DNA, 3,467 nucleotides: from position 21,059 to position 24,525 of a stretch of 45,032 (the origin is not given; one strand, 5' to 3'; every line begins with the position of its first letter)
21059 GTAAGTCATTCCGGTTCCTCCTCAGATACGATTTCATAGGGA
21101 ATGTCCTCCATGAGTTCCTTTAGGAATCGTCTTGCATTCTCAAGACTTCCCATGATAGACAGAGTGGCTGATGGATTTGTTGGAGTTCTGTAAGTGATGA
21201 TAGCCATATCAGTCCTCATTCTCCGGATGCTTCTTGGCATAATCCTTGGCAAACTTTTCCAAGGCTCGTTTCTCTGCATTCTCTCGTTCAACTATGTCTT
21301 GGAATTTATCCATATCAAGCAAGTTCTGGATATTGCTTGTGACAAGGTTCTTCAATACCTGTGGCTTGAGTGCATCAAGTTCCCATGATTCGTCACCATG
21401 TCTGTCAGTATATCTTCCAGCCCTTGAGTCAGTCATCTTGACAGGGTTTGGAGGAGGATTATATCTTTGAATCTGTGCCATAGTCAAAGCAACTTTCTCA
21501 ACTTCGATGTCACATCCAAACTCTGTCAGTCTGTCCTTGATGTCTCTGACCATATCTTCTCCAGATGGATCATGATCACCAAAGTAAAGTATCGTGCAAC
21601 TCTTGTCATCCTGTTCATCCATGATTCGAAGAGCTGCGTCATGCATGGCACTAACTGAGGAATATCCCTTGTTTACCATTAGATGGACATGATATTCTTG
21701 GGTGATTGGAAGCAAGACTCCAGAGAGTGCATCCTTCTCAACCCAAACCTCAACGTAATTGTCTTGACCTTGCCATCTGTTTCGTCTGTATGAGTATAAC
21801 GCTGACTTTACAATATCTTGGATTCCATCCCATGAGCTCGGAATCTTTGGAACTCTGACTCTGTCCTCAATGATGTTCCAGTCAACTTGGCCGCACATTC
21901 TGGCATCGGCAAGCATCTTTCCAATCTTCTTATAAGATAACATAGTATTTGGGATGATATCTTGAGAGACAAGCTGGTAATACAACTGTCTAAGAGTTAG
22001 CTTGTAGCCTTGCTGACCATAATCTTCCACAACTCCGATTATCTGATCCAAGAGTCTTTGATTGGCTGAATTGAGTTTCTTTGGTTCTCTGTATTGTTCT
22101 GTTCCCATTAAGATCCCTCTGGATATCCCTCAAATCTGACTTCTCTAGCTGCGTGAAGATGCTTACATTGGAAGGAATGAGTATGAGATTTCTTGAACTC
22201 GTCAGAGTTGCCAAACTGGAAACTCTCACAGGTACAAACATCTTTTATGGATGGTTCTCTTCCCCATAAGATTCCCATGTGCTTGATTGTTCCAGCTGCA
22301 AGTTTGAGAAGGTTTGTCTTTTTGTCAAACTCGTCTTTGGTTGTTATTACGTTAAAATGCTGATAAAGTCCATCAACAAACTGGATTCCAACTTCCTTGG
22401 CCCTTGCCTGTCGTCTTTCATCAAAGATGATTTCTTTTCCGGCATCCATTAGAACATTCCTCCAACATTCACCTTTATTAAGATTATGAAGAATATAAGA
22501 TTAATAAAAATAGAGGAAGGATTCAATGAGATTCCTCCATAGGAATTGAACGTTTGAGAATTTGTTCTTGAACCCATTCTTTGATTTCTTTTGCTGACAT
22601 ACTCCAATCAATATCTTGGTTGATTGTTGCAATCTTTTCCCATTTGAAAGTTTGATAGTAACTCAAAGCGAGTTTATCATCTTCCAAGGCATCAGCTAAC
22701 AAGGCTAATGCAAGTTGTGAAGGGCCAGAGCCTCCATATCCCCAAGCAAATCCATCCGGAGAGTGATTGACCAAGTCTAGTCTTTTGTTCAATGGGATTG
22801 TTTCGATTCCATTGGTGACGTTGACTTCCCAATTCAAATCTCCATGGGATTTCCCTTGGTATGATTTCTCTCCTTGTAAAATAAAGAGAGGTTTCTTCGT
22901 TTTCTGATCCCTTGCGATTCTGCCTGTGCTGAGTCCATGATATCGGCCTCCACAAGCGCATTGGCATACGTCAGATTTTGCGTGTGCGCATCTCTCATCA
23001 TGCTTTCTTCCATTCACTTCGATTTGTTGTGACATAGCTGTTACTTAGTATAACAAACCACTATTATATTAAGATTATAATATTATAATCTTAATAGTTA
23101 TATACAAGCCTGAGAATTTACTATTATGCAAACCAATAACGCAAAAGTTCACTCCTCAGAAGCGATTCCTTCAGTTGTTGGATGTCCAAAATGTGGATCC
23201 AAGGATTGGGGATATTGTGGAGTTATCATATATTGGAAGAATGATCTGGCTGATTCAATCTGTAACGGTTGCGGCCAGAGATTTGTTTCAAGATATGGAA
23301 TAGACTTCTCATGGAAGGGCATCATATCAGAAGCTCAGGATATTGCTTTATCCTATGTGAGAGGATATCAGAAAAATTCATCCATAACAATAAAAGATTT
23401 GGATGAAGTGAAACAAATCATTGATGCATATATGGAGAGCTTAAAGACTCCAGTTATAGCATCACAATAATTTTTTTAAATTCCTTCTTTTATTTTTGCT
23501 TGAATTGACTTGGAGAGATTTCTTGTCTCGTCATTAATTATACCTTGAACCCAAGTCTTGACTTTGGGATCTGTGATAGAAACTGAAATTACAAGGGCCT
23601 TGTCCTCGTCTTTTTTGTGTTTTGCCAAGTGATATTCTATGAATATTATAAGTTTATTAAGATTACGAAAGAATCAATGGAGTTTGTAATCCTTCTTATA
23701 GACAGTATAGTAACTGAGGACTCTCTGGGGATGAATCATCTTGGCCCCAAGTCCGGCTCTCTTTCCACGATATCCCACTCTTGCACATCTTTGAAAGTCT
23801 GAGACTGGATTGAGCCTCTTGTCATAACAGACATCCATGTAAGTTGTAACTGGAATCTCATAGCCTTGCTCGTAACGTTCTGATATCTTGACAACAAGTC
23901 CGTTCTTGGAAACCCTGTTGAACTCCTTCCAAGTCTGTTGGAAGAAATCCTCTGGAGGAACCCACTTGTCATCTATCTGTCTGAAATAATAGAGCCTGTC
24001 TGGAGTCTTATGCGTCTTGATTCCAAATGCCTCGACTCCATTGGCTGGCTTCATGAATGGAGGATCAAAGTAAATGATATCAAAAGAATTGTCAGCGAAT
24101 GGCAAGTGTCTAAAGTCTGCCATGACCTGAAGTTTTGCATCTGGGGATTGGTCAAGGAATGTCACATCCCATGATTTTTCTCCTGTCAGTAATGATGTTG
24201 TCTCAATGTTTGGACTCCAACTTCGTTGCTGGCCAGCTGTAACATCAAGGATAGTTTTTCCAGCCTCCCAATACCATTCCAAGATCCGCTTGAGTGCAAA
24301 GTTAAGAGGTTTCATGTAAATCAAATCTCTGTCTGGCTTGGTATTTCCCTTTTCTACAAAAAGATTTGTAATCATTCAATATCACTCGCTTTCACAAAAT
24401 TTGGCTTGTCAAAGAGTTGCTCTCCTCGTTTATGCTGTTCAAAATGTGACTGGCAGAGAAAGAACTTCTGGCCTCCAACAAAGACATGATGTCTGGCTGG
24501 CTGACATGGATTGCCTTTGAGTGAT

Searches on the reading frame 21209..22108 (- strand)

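Call 20: search_protein_families(library=pfam, proteins=[window:21209-22108:-], max_evalue=0.01)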
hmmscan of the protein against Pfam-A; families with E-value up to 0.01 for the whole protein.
window:21209-22108:- (299 aa): 0 families

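Call 21: search_protein_families(library=phrogs, proteins=[window:21209-22108:-], max_evalue=0.01)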
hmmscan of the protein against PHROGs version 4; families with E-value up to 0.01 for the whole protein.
window:21209-22108:- (299 aa): 1 family
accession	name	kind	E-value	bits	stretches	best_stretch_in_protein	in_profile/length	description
phrog_6247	-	DNA, RNA and nucleotide metabolism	1.5e-97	327.5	1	4-295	4-297/303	DNA topoisomerase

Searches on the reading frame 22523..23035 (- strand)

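Call 79: search_protein_families(library=pfam, proteins=[window:22523-23035:-], max_evalue=0.01)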
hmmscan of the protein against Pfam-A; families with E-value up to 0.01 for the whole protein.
window:22523-23035:- (170 aa): 1 family
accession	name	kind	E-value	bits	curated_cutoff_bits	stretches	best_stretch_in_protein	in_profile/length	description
PF19663.4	DUF6166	-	6.2e-28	97.2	27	1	73-156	12-92/93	Family of unknown function (DUF6166)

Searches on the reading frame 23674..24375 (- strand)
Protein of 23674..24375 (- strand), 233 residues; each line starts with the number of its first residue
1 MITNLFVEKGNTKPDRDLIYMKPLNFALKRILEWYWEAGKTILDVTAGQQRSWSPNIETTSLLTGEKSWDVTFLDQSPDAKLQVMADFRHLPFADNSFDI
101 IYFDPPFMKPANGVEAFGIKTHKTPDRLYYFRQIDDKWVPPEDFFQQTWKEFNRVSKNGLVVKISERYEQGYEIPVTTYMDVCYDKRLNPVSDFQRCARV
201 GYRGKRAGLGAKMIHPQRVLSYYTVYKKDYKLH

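Call 79: search_protein_families(library=pfam, proteins=[window:23674-24375:-], max_evalue=0.01)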
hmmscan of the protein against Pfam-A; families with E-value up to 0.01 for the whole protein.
window:23674-24375:- (233 aa): 1 family
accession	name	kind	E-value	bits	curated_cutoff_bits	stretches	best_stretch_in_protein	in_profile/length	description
PF08241.18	Methyltransf_11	-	0.0047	18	21.2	0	84-102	47-65/95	Methyltransferase domain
